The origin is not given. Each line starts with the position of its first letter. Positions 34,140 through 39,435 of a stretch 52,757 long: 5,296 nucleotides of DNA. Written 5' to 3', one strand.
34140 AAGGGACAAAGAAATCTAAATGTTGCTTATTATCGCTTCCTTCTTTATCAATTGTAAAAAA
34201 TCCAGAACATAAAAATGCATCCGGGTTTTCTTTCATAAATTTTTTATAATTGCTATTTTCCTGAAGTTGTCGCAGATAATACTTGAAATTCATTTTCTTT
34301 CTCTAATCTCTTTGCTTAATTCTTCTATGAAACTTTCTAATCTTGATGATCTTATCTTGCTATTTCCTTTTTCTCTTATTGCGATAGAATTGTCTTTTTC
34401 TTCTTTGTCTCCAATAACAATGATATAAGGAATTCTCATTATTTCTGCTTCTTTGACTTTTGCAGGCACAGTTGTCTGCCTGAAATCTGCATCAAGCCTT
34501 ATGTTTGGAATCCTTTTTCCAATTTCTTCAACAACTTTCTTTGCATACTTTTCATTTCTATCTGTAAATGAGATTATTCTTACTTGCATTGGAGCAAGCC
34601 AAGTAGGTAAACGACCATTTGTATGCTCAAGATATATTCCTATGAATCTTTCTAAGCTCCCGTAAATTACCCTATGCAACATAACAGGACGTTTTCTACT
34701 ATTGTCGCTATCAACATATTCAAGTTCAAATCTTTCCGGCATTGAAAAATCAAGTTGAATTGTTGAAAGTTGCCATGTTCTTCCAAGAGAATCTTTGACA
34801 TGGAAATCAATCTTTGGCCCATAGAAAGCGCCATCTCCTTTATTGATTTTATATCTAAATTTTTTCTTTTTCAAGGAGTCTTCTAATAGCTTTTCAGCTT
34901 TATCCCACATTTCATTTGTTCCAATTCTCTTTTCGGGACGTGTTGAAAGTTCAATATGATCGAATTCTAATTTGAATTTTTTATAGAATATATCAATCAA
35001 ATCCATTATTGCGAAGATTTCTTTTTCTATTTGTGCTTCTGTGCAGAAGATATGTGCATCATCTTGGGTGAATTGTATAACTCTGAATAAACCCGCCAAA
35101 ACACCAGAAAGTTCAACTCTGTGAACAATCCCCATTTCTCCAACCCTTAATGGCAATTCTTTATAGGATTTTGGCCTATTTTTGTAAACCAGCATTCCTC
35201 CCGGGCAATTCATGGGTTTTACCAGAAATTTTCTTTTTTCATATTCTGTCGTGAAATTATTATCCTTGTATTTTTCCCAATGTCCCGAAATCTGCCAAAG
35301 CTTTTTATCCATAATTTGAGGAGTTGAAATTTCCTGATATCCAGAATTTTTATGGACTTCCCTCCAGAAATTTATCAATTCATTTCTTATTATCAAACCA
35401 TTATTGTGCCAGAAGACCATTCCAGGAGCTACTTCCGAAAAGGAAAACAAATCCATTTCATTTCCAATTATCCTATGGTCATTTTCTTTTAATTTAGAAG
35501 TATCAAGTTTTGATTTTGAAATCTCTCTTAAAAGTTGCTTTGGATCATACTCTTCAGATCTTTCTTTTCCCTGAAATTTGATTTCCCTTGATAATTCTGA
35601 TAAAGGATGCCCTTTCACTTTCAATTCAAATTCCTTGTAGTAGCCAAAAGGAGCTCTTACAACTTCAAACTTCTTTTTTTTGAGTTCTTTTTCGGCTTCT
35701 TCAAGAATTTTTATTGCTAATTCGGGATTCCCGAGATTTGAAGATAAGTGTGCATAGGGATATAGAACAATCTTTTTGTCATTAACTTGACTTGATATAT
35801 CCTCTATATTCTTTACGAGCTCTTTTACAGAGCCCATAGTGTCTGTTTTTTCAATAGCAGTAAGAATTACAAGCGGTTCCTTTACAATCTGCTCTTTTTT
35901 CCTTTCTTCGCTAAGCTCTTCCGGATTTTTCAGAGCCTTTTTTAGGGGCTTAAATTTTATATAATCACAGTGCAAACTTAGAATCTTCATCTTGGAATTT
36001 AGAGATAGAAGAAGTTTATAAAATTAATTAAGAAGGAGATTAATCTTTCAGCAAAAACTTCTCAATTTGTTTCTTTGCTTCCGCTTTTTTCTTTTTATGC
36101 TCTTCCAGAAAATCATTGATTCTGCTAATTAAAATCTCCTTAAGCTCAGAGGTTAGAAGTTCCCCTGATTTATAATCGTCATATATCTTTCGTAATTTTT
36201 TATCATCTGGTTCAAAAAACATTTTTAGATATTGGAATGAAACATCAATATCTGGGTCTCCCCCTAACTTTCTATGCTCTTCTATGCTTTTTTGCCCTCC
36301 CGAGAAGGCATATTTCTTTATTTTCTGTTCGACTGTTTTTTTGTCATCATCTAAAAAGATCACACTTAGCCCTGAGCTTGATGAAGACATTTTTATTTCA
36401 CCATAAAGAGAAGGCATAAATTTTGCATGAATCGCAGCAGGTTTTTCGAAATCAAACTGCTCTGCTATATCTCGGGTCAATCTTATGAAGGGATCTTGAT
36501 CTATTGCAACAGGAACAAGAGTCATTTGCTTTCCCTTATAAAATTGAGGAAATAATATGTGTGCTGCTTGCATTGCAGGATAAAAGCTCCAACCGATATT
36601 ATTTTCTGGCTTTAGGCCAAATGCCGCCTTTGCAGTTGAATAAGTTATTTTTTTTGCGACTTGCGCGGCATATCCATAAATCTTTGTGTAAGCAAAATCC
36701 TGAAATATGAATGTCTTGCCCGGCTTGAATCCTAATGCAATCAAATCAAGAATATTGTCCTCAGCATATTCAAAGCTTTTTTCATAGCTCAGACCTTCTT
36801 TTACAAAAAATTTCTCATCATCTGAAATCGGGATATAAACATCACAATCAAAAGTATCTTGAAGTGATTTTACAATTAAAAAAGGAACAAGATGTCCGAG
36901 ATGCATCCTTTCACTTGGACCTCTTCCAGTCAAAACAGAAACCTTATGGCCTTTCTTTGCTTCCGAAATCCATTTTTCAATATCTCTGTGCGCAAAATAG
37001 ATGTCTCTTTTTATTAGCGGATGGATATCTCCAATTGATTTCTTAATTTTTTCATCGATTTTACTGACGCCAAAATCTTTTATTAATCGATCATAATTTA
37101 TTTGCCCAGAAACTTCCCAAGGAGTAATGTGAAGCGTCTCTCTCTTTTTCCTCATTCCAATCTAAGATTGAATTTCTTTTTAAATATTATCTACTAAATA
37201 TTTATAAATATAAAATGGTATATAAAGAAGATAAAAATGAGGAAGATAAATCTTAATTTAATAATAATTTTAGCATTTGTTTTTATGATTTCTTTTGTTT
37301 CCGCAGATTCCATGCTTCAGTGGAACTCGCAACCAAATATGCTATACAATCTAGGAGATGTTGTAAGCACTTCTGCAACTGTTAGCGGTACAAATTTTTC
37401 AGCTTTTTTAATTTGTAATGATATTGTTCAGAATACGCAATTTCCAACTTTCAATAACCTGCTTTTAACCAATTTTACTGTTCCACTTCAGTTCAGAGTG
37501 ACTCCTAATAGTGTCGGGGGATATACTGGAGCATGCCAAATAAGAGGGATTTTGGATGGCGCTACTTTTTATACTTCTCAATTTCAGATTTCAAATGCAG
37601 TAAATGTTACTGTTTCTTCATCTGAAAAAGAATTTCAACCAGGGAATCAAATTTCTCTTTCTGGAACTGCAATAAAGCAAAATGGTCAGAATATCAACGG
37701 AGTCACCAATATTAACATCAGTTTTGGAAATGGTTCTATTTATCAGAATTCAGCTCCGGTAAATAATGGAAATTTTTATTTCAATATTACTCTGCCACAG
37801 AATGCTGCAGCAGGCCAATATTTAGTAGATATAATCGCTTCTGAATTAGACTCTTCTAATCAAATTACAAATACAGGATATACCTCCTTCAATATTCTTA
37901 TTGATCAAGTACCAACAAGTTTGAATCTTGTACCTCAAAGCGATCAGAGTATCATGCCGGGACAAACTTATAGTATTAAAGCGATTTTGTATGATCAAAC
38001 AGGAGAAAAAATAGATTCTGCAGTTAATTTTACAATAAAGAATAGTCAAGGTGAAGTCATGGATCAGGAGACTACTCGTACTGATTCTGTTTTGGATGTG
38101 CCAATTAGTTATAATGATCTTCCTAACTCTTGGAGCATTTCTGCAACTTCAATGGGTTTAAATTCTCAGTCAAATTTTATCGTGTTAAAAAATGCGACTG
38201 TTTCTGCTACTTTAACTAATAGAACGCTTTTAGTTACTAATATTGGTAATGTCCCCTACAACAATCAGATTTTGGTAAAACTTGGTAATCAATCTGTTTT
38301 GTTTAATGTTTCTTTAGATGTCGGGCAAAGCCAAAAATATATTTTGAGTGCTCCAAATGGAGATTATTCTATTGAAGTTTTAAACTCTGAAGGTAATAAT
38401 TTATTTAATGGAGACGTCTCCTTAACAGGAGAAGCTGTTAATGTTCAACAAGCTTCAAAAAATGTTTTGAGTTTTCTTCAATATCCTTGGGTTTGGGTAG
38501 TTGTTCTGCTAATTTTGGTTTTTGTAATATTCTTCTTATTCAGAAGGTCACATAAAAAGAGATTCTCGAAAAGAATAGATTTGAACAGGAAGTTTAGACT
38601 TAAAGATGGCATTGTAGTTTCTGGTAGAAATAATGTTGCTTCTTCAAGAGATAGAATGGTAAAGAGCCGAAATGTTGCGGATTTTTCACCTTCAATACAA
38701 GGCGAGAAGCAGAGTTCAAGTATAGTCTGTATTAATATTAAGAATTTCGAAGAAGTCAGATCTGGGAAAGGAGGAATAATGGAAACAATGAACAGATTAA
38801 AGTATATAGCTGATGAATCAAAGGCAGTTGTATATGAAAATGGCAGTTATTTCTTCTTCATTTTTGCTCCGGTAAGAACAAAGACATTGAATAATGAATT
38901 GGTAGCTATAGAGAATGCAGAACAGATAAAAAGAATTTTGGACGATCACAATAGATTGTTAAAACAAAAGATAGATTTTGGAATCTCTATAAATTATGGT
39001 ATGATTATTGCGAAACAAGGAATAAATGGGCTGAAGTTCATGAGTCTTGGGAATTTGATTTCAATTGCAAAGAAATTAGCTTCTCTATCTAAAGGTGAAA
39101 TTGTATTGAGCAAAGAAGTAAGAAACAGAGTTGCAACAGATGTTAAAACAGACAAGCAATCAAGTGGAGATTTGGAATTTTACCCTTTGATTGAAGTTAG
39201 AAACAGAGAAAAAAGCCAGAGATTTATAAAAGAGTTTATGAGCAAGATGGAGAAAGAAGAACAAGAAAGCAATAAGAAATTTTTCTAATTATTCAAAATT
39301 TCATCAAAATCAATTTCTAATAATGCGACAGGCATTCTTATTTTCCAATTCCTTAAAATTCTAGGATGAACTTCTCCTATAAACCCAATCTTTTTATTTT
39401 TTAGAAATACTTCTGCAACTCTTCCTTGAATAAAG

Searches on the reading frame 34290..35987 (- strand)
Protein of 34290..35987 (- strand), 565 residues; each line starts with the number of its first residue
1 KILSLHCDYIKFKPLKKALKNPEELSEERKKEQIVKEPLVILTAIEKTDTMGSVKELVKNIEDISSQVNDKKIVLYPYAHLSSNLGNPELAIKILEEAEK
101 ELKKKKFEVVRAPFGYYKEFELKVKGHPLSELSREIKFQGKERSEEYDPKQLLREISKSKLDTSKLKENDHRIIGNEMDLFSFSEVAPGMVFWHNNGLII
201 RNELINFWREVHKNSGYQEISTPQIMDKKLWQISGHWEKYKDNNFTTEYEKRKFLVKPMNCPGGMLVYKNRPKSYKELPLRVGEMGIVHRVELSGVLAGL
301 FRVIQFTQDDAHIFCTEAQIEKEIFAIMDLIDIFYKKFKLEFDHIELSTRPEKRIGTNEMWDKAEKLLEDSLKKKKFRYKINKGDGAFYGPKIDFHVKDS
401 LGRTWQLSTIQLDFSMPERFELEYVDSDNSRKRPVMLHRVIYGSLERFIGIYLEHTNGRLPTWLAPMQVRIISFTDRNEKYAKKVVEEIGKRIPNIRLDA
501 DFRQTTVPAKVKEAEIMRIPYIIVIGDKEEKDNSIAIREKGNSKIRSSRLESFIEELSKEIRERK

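Call 59: search_protein_families(library=pfam, proteins=[window:34290-35987:-], max_evalue=0.0001)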
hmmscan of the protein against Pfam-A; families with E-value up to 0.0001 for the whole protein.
window:34290-35987:- (565 aa): 3 families
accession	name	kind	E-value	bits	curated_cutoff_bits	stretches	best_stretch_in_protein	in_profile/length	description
PF08915.16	tRNA-Thr_ED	-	2.8e-46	157.5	30.2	1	1-136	2-137/137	Archaea-specific editing domain of threonyl-tRNA synthetase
PF00587.30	tRNA-synt_2b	-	1.9e-43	149.1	29.3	1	245-455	1-178/179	tRNA synthetase class II core domain (G, H, P, S and T)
PF03129.25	HGTP_anticodon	-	1.4e-11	44.9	21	1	468-559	1-93/94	Anticodon binding domain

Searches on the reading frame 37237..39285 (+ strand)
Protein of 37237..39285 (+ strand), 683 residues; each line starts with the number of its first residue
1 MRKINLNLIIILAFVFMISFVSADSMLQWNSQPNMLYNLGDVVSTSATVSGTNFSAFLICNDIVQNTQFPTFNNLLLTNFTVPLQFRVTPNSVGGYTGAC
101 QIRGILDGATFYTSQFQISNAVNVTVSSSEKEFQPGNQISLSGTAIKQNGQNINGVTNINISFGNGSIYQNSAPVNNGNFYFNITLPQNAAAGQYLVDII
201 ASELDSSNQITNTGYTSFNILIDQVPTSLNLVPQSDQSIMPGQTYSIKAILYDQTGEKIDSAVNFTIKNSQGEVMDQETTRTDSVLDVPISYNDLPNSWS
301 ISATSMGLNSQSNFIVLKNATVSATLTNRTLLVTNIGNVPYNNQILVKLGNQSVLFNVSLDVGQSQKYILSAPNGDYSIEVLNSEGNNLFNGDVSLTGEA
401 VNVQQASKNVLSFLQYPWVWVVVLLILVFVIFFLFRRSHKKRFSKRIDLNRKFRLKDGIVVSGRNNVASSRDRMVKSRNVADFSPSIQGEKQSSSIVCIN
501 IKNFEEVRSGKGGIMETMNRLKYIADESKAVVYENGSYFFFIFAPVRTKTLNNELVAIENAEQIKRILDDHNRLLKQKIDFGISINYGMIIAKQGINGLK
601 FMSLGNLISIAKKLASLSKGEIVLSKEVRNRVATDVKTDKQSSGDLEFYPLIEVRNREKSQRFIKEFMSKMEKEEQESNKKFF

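Call 59: search_protein_families(library=pfam, proteins=[window:37237-39285:+], max_evalue=0.0001)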
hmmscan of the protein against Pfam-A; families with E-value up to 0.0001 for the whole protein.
window:37237-39285:+ (683 aa): 2 families
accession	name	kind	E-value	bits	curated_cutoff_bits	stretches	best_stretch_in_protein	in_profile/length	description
PF01835.25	MG2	-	5.4e-08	33.5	32.8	0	241-303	13-80/96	MG2 domain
PF14734.12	DUF4469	-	2.1e-05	24.8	22.6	1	119-207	2-90/101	Domain of unknown function (DUF4469) with IG-like fold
